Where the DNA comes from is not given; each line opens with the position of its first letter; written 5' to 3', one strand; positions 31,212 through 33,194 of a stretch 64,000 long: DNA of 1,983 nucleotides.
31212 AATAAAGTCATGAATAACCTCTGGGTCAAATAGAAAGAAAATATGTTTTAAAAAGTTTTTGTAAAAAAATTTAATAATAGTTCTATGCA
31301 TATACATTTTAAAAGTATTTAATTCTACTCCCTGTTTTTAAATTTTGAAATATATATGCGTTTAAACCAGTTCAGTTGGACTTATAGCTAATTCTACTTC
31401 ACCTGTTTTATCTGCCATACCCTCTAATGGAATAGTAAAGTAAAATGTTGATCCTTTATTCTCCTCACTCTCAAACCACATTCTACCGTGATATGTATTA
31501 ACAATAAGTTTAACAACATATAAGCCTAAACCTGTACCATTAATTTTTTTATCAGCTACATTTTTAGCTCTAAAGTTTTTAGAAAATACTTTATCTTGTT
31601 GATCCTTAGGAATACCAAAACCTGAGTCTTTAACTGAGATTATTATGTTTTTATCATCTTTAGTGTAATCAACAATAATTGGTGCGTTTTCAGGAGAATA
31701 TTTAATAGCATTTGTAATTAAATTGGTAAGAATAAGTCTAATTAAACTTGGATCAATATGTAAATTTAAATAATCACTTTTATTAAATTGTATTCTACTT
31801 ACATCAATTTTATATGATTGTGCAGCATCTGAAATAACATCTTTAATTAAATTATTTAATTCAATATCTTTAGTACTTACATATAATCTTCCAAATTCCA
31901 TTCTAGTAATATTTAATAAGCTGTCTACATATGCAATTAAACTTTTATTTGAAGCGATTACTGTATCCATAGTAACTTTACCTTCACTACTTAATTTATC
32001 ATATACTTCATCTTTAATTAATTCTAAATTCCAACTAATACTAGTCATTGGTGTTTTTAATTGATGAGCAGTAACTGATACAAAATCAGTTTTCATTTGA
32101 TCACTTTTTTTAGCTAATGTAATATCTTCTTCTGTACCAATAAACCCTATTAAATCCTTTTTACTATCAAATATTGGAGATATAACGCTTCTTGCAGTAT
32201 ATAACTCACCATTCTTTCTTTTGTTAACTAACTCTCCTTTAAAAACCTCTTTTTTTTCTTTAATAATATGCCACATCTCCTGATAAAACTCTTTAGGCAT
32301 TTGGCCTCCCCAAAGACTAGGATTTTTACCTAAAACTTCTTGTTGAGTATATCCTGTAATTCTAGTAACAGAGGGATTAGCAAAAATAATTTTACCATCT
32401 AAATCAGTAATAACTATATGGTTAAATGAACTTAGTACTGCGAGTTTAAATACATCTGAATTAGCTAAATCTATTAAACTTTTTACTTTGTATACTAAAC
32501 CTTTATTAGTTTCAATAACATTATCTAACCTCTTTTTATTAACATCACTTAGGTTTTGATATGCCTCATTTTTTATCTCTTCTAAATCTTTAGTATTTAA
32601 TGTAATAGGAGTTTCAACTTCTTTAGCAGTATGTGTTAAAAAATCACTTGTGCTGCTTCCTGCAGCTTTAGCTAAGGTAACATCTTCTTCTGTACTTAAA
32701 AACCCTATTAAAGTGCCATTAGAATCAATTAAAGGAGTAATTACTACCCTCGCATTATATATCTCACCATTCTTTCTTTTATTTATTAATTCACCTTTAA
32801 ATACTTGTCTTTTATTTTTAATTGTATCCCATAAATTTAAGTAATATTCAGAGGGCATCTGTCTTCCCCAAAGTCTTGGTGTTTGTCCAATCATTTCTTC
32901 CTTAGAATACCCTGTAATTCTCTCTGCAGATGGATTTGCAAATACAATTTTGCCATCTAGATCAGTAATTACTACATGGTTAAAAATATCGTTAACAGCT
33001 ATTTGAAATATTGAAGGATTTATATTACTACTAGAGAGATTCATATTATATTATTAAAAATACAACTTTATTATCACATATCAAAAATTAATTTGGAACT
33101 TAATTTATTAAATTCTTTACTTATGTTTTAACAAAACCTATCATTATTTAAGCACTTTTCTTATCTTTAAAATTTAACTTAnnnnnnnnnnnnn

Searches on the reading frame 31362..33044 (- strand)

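Call 65: search_protein_families(library=pfam, proteins=[window:31362-33044:-], max_evalue=0.00001)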
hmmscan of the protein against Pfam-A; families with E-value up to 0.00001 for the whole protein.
window:31362-33044:- (560 aa): 8 families
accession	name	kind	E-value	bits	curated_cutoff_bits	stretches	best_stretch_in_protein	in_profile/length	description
PF13426.13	PAS_9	-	1.3e-38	131.9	27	2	209-309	3-102/103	PAS domain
PF02518.31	HATPase_c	-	4e-26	92.1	26.4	1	431-541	2-110/111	Histidine kinase-, DNA gyrase B-, and HSP90-like ATPase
PF00989.32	PAS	-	4.6e-26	91.5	22.6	2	210-308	14-113/113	PAS fold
PF08447.18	PAS_3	-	1.3e-21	77.1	25.6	2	219-304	1-88/89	PAS fold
PF08448.16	PAS_4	-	3.3e-18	66.4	23.1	2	210-310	8-107/110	PAS fold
PF00512.31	HisKA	-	4e-12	46.4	26.9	1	317-383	1-64/66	His Kinase A (phospho-acceptor) domain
PF13188.13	PAS_8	-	7e-11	42.1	21.8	0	24-57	14-45/65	PAS domain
PF14501.12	HATPase_c_5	-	2.6e-06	27.7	22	1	436-530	7-94/102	GHKL domain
